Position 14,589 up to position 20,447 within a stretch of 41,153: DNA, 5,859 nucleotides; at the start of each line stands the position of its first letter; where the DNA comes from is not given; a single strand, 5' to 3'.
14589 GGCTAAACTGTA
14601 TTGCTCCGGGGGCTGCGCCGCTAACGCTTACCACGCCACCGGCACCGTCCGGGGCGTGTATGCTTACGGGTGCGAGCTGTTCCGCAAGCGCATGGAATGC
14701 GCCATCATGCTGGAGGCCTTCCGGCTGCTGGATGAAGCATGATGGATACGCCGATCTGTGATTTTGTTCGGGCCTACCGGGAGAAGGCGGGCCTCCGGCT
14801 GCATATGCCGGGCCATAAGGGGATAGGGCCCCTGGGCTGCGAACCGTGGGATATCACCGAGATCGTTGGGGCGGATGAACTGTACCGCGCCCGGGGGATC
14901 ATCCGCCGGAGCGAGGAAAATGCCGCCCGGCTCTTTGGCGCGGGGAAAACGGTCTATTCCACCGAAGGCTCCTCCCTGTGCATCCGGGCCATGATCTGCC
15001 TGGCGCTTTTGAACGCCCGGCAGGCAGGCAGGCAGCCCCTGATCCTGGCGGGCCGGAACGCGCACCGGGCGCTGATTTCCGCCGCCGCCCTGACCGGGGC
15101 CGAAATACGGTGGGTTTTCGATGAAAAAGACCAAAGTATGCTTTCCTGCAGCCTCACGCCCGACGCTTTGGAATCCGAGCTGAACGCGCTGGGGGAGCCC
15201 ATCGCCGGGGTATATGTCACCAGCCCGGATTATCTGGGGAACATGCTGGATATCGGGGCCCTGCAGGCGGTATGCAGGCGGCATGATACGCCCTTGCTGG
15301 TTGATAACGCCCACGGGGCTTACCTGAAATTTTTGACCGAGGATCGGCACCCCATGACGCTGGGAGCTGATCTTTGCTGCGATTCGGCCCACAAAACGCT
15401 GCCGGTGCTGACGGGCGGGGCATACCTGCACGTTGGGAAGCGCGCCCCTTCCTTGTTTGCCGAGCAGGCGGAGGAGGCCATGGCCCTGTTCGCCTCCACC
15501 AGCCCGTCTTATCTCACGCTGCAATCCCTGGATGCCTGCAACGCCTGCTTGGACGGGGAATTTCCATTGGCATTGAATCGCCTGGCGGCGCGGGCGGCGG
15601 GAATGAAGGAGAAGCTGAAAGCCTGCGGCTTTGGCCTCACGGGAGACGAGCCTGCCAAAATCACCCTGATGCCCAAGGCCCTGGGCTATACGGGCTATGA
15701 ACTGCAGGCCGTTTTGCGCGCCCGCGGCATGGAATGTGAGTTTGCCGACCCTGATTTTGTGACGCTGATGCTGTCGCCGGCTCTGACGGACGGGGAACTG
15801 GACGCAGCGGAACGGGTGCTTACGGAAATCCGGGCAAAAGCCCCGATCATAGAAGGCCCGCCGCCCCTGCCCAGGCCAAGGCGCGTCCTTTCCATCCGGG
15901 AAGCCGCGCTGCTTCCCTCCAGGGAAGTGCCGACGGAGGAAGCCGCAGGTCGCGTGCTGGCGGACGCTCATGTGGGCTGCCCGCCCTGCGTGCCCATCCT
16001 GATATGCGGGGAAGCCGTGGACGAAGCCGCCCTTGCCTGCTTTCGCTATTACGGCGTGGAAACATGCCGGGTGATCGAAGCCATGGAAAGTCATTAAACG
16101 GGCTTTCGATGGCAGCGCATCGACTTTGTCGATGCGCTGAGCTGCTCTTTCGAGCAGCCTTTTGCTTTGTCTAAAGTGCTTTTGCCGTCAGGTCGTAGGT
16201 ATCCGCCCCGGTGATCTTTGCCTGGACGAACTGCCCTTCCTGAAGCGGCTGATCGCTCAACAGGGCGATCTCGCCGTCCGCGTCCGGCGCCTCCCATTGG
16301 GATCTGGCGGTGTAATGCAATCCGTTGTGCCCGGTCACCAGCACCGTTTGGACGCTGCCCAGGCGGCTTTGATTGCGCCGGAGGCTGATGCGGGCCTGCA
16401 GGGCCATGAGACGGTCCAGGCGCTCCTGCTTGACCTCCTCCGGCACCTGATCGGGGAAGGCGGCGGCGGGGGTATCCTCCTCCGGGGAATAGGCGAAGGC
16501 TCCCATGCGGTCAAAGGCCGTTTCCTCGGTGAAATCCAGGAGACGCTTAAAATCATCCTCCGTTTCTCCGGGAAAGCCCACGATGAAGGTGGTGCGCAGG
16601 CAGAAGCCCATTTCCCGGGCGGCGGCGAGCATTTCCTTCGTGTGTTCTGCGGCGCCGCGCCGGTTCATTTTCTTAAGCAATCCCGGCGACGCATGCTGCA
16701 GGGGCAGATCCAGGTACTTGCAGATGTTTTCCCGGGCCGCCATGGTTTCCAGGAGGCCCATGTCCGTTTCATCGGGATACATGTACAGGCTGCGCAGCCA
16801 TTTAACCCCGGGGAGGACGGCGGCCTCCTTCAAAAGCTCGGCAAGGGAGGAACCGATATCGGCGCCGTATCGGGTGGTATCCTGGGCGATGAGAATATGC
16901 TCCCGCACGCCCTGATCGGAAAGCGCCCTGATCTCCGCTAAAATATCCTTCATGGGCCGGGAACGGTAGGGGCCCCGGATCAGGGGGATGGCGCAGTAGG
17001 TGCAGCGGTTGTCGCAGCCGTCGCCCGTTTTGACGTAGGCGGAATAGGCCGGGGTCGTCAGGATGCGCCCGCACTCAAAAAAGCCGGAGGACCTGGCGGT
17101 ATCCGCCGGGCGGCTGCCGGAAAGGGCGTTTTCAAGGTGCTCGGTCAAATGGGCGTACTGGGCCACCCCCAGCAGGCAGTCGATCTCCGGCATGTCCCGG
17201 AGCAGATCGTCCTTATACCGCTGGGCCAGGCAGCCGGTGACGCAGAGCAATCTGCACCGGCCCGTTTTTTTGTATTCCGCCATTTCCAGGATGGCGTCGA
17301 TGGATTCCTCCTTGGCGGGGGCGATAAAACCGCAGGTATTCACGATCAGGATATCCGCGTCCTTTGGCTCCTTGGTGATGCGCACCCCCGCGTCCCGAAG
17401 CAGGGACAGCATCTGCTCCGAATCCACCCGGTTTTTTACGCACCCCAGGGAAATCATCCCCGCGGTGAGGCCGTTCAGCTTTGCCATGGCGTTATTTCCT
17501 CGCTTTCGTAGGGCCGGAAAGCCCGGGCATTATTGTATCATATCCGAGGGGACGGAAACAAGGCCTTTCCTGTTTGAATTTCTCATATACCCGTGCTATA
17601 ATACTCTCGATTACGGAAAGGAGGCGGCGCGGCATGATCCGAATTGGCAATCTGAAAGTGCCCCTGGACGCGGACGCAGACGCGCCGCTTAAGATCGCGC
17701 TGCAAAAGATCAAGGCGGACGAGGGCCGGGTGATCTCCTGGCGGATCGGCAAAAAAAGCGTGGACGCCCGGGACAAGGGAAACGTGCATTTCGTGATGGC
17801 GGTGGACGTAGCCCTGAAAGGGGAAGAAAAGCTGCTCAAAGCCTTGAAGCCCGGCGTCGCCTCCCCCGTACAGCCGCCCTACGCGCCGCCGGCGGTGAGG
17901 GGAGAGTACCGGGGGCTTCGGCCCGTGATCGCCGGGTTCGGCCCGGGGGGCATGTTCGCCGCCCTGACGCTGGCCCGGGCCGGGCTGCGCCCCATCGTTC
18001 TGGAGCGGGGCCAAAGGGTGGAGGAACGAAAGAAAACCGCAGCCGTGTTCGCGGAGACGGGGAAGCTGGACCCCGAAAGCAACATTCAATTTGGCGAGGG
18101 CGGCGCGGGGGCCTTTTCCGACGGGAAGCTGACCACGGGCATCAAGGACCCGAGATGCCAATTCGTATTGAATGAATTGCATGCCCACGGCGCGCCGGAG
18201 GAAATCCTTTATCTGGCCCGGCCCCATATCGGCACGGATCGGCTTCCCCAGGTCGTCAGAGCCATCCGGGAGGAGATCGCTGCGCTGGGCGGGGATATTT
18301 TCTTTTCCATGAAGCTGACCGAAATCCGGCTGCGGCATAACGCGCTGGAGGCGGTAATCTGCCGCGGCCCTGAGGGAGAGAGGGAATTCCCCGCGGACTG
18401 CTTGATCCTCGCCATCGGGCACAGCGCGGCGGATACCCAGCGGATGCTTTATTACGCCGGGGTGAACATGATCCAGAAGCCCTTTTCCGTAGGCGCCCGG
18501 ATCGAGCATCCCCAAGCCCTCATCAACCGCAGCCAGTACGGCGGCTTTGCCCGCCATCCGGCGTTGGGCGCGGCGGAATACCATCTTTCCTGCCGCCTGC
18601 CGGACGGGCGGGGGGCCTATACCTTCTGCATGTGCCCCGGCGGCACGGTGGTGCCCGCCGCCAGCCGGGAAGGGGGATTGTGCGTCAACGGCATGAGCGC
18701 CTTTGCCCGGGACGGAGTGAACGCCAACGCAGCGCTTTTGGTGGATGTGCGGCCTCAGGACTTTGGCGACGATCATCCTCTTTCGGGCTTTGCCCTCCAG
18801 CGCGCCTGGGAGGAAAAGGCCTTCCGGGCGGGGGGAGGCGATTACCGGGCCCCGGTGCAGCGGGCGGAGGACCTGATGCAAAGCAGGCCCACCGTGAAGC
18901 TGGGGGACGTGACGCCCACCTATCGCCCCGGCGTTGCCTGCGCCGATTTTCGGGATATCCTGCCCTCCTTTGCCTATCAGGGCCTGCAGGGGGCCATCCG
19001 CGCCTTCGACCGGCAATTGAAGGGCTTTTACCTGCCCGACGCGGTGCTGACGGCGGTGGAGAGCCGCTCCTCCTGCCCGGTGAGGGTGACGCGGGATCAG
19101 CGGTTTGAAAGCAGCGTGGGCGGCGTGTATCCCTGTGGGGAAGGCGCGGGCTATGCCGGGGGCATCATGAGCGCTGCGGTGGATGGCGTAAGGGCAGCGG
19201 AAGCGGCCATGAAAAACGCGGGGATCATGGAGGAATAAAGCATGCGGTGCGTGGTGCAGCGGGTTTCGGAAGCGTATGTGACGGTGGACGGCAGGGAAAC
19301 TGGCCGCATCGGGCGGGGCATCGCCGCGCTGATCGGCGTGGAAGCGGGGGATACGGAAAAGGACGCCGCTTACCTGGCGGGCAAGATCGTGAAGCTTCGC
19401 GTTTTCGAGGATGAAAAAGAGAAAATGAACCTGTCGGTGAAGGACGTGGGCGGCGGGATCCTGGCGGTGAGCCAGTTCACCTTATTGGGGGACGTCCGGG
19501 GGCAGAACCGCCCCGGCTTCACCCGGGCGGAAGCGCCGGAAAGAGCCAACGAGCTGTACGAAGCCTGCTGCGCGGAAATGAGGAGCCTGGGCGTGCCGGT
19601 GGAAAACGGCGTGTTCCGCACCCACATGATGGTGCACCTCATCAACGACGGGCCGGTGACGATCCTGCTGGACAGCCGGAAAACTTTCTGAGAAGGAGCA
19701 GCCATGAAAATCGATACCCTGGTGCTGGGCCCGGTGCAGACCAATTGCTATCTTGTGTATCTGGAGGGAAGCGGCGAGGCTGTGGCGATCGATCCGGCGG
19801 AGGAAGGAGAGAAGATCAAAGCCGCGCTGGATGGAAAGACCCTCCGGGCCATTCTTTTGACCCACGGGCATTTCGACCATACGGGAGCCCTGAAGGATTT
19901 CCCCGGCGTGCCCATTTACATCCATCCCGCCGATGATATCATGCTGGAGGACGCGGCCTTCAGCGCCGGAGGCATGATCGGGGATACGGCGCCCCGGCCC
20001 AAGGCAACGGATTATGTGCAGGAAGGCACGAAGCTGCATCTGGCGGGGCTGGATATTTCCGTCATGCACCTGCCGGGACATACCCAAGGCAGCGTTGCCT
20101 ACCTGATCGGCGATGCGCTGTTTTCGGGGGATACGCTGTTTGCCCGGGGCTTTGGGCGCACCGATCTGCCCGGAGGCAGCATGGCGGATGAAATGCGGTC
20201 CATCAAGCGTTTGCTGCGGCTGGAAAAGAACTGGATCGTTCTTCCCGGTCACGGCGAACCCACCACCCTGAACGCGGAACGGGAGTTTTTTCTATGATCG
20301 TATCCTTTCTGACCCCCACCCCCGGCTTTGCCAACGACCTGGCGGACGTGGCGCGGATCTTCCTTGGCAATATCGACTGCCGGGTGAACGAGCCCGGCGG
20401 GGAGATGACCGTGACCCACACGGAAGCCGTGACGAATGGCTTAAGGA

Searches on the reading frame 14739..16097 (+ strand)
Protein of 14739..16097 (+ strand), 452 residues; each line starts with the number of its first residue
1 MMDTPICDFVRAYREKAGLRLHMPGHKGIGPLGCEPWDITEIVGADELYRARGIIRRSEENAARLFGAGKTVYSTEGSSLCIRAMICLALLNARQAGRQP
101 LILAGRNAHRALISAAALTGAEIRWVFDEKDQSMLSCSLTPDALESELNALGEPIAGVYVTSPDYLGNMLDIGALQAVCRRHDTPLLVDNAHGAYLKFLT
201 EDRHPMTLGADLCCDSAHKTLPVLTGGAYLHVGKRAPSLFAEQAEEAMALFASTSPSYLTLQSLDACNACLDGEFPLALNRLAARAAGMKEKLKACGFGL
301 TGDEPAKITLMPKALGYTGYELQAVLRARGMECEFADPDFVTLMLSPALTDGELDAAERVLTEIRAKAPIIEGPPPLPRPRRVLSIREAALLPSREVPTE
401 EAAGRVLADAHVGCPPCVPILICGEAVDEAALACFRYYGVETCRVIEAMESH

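Call 4: search_protein_families(library=ncbifam, proteins=[window:14739-16097:+], max_evalue=0.01)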
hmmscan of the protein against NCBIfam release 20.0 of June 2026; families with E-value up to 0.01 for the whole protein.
window:14739-16097:+ (452 aa): 12 families
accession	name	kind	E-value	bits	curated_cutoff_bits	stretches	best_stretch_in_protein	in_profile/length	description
NF011603.0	PRK15029.1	equivalog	1.2e-08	33.7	1167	1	212-280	380-448/756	arginine decarboxylase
NF006810.0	PRK09331.1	subfamily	2.7e-05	23.1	301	1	101-221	106-224/397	Sep-tRNA:Cys-tRNA synthetase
TIGR00858.1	bioF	equivalog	3.6e-05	22.7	426.45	1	92-193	103-191/365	8-amino-7-oxononanoate synthase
NF011928.0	PRK15399.1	subfamily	0.00084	17.7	968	0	215-275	363-420/713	lysine decarboxylase LdcC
TIGR04318.1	lacto_ODC_hypo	hypoth_equivalog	0.0011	17.4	950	1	56-147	159-245/695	putative ornithine decarboxylase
TIGR02539.1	SepCysS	equivalog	0.0027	16.8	365.25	1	101-221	92-210/370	O-phospho-L-seryl-tRNA:Cys-tRNA synthase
NF006096.0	PRK08248.1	equivalog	0.0033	16.1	726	1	166-222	162-213/431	homocysteine synthase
NF004650.0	PRK05994.1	equivalog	0.0058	15.5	667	1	166-221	161-211/427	O-acetylhomoserine aminocarboxypropyltransferase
NF003346.0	PRK04366.1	equivalog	0.0066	15.2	441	1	84-222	151-279/487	aminomethyl-transferring glycine dehydrogenase subunit GcvPB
TIGR03588.1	PseC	equivalog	0.0078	15.2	423.5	0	87-193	62-159/380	UDP-4-amino-4,6-dideoxy-N-acetyl-beta-L-altrosamine transaminase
NF006003.0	PRK08133.1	equivalog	0.0081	14.9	522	0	161-221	158-214/396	O-succinylhomoserine sulfhydrylase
NF011929.0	PRK15400.1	subfamily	0.0086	14.4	1056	0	395-433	633-671/714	lysine decarboxylase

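Call 5: search_protein_families(library=pfam, proteins=[window:14739-16097:+], max_evalue=0.01)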
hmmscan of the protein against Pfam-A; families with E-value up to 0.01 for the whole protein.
window:14739-16097:+ (452 aa): 5 families
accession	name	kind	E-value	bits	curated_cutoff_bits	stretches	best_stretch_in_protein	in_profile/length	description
PF01276.26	OKR_DC_1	-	1e-25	90.8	27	1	38-275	50-295/417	Orn/Lys/Arg decarboxylase, major domain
PF05889.19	SepSecS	-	0.00028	20.2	21.1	1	86-195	88-198/389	O-phosphoseryl-tRNA(Sec) selenium transferase, SepSecS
PF00155.27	Aminotran_1_2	-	0.00046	19.9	19.7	1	59-311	48-307/361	Aminotransferase class I and II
PF03711.20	OKR_DC_1_C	-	0.00073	20.3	24.2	1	396-437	65-106/132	Orn/Lys/Arg decarboxylase, C-terminal domain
PF01041.23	DegT_DnrJ_EryC1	-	0.0089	15.7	19.8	0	137-197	98-153/360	DegT/DnrJ/EryC1/StrS aminotransferase family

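Call 27: search_solved_structures(query=window:14739-16094:+, max_evalue=0.001, show_alignments=1)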
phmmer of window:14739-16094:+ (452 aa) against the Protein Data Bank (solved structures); distinct sequences matched with E-value up to 0.001: 5.
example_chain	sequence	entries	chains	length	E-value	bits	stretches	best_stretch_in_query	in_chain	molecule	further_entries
2x3l_A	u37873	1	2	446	1.2e-27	100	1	2-450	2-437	ORN/LYS/ARG DECARBOXYLASE FAMILY PROTEIN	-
6q6i_A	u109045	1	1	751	2e-08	36.7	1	52-275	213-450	Biodegradative arginine decarboxylase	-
5xx1_A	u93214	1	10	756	3.4e-07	32.6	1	52-281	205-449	Arginine decarboxylase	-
7p9b_A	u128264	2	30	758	1.7e-06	30.3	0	45-147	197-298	Biodegradative arginine decarboxylase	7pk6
2vyc_A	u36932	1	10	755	2.4e-06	29.8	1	51-281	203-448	BIODEGRADATIVE ARGININE DECARBOXYLASE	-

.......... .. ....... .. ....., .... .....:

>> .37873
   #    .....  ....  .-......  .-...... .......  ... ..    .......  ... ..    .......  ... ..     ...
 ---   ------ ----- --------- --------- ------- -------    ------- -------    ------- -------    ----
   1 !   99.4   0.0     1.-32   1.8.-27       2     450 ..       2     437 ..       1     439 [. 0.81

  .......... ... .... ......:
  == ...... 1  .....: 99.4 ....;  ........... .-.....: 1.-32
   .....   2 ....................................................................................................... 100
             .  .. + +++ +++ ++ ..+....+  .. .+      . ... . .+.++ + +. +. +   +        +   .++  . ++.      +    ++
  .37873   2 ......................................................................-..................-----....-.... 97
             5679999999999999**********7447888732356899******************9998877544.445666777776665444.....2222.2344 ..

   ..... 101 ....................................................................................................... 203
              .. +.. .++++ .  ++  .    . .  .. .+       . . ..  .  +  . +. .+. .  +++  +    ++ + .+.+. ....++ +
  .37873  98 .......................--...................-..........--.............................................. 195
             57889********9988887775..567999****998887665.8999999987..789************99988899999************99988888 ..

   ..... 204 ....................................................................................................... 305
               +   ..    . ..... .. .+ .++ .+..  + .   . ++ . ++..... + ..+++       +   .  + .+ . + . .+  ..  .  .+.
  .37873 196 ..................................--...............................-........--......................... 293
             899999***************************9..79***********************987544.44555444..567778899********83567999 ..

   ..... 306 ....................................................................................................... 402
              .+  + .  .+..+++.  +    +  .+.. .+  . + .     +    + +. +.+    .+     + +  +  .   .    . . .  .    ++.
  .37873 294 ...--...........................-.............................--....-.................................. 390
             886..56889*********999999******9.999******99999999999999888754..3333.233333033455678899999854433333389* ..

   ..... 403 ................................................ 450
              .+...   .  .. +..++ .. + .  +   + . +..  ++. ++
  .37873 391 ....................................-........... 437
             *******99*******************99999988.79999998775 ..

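Call 61: list_cluster_members(proteins=[window:13139-13294:+, window:13118-13294:+, window:14739-16094:+])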
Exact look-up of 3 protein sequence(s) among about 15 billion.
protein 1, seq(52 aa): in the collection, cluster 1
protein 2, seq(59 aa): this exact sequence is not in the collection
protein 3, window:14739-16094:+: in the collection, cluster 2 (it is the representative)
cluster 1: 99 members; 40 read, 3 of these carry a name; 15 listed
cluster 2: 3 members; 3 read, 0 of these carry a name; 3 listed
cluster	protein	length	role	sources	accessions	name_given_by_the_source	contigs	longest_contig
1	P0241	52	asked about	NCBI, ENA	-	-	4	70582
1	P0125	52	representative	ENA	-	-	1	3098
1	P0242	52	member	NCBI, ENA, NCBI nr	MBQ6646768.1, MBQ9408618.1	MAG: six-cysteine ranthipeptide SCIFF [Clostridia bacterium] | six-cysteine ranthipeptide SCIFF [Clostridia bacterium]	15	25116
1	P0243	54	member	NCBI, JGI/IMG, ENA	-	predicted ribosomally synthesized six-cysteine peptide SCIFF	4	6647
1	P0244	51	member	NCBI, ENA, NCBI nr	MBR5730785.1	MAG: six-cysteine ranthipeptide SCIFF [Firmicutes bacterium] | six-cysteine ranthipeptide SCIFF [Bacillota bacterium]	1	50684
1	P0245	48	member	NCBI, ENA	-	-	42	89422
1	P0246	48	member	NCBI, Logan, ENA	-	-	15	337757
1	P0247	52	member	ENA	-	-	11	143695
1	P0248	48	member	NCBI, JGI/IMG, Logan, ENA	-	-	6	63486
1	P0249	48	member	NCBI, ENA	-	-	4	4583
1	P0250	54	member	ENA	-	-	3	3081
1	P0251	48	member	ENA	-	-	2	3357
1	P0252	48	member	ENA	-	-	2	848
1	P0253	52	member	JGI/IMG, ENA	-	-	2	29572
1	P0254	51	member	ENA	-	-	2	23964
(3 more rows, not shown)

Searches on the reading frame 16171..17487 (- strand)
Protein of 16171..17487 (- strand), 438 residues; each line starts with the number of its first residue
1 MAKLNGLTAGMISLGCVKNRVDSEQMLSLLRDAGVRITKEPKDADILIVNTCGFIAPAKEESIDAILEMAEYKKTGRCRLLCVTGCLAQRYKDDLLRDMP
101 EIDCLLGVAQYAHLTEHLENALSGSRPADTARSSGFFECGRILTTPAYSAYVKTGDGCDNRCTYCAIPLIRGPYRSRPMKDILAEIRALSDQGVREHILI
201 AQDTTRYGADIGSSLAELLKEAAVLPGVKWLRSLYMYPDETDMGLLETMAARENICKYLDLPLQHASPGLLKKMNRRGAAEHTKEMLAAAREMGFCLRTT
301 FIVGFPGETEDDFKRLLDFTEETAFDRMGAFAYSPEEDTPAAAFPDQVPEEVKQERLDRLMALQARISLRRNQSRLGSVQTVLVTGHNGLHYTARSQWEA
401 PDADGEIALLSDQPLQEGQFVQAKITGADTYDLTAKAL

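Call 4: search_protein_families(library=ncbifam, proteins=[window:16171-17487:-], max_evalue=0.01)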
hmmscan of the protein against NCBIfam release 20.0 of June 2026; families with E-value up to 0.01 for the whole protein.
window:16171-17487:- (438 aa): 29 families (the best 25 are shown)
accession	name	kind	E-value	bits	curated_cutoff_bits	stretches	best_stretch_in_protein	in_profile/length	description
TIGR01125.1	TIGR01125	equivalog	6.6e-135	450.5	356.95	1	10-434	3-431/432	30S ribosomal protein S12 methylthiotransferase RimO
TIGR00089.1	TIGR00089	subfamily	5.2e-121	404.4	251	1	11-435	4-429/429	MiaB/RimO family radical SAM methylthiotransferase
TIGR01574.1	miaB-methiolase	equivalog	3.1e-78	263.7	355.3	1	13-436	6-435/437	tRNA (N6-isopentenyl adenosine(37)-C2)-methylthiotransferase MiaB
TIGR01579.1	MiaB-like-C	equivalog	1.6e-72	245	357.05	1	12-389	2-384/416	tRNA (N(6)-L-threonylcarbamoyladenosine(37)-C(2))-methylthiotransferase MtaB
TIGR01578.1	MiaB-like-B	hypoth_equivalog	1.4e-61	208.5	314.7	1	13-435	6-418/421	tRNA (N(6)-L-threonylcarbamoyladenosine(37)-C(2))-methylthiotransferase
NF010916.0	PRK14336.1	equivalog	7.3e-57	193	606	2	145-436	121-411/418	tRNA (N6-isopentenyl adenosine(37)-C2)-methylthiotransferase MiaB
TIGR04014.1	B12_SAM_MJ_0865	equivalog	1.5e-22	80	360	1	149-348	160-358/434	methyl-coenzyme M reductase glutamine C-methyltransferase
TIGR04479.1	bcpD_PhpK_rSAM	subfamily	2e-15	56.2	600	1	150-329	242-415/504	PhpK family radical SAM P-methyltransferase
TIGR04013.1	B12_SAM_MJ_1487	hypoth_equivalog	4.1e-15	55.5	251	1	151-361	153-370/382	TIGR04013 family B12-binding domain/radical SAM domain-containing protein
TIGR03471.1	HpnJ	equivalog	6.5e-11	41.8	577.6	1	149-323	199-365/472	hopanoid biosynthesis associated radical SAM protein HpnJ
NF038361.1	rSAM_Sden_1168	equivalog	6.2e-09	34.9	575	1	152-331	285-459/560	Sden_1168 family B12-binding radical SAM P-methyltransferase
NF040546.1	rSAM_CUAEP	equivalog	3.7e-08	32.5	500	1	148-198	170-220/468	CUAEP/CCAEP-tail radical SAM (seleno)protein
NF050148.1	rSAM_ApyD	equivalog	4.8e-08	31.9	750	1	152-321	202-364/645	RiPP biosynthesis radical SAM protein ApyD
NF004911.0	PRK06267.1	equivalog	1.8e-07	30.7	305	1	267-340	139-211/351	hypothetical protein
TIGR04072.2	rSAM_ladder_B12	equivalog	5.9e-07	28.5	360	1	151-316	182-342/443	lipid biosynthesis B12-binding/radical SAM protein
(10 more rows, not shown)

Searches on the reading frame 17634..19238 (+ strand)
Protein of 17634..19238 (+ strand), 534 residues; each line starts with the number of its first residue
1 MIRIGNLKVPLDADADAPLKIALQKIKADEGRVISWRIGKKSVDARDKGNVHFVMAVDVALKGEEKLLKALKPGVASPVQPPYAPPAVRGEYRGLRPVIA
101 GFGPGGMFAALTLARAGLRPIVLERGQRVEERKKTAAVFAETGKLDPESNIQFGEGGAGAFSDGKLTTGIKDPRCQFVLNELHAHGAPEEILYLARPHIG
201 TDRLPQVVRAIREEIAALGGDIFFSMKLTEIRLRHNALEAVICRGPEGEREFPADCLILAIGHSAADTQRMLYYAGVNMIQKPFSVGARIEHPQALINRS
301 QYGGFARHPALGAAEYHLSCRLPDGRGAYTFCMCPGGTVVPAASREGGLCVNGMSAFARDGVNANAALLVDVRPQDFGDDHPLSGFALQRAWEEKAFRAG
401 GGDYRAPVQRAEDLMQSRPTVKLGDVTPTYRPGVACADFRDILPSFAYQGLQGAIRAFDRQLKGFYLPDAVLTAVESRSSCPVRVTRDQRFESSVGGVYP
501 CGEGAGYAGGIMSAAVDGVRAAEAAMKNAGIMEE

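Call 40: search_protein_families(library=pfam, proteins=[window:17634-19238:+], max_evalue=0.00001)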
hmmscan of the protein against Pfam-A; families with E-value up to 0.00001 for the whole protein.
window:17634-19238:+ (534 aa): 2 families
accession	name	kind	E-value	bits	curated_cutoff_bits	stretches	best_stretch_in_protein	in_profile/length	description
PF21688.3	FAD-depend_C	-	1.4e-75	254.3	27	1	283-479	1-197/197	FAD-dependent protein, C-terminal domain-like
PF01266.30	DAO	-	5e-06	26.7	27.9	0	206-277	150-217/353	FAD dependent oxidoreductase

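Call 42: search_protein_families(library=ncbifam, proteins=[window:17634-19238:+], max_evalue=0.00001)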
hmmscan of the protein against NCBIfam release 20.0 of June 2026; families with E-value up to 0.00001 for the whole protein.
window:17634-19238:+ (534 aa): 0 families

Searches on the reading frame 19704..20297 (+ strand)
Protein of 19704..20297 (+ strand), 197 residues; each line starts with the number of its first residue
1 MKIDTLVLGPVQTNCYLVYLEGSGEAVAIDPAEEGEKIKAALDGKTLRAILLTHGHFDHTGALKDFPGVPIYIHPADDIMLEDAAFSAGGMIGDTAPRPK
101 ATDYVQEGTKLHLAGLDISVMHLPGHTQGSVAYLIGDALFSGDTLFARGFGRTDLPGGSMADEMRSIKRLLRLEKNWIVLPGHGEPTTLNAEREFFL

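Call 42: search_protein_families(library=ncbifam, proteins=[window:19704-20297:+], max_evalue=0.00001)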
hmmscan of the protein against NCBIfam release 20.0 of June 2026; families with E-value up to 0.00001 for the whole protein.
window:19704-20297:+ (197 aa): 12 families
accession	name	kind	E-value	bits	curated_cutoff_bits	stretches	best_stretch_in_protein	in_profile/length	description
TIGR03413.1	GSH_gloB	equivalog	9e-25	87.5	200.8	1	15-190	10-170/248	hydroxyacylglutathione hydrolase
NF041804.1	MBL_fold_SolJ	exception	4.3e-17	62.1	350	1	12-183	17-178/224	solanimycin biosynthesis MBL-fold hydrolase SolJ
NF007597.0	PRK10241.1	equivalog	4.1e-16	59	421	1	101-183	85-165/251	hydroxyacylglutathione hydrolase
NF040641.1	bifunc_ST_SDO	equivalog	1.2e-14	54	625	1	105-183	262-342/423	bifunctional sulfur transferase/dioxygenase Blh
NF012229.1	bla_class_B_core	domain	9.7e-12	45.3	100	1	40-134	47-137/139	metallo-beta-lactamase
NF033105.1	bla_subclass_B3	equivalog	1.4e-11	44.2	240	1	45-135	60-155/257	subclass B3 metallo-beta-lactamase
NF012101.1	blaGOB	exception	7.3e-08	32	560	1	39-135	83-184/290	GOB family subclass B3 metallo-beta-lactamase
NF000458.2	blaPEDO-2_fam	exception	1.3e-06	28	550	1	36-135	79-184/285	PEDO-2 family subclass B3 metallo-beta-lactamase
TIGR04558.1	SoxH_rel_PQQ_1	hypoth_equivalog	2.4e-06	26.8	300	1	37-187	62-217/285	quinoprotein relay system zinc metallohydrolase 1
NF033106.1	blaL1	exception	2.6e-06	26.6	560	1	41-137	92-192/290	L1 family subclass B3 metallo-beta-lactamase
NF000455.2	blaESP-1_fam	exception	4.2e-06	26.5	600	1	42-135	86-184/290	ESP-1 family subclass B3 metallo-beta-lactamase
NF045699.1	AHLLactAiiA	equivalog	8e-06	25.2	375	1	45-135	94-178/251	quorum-quenching N-acyl homoserine lactonase AiiA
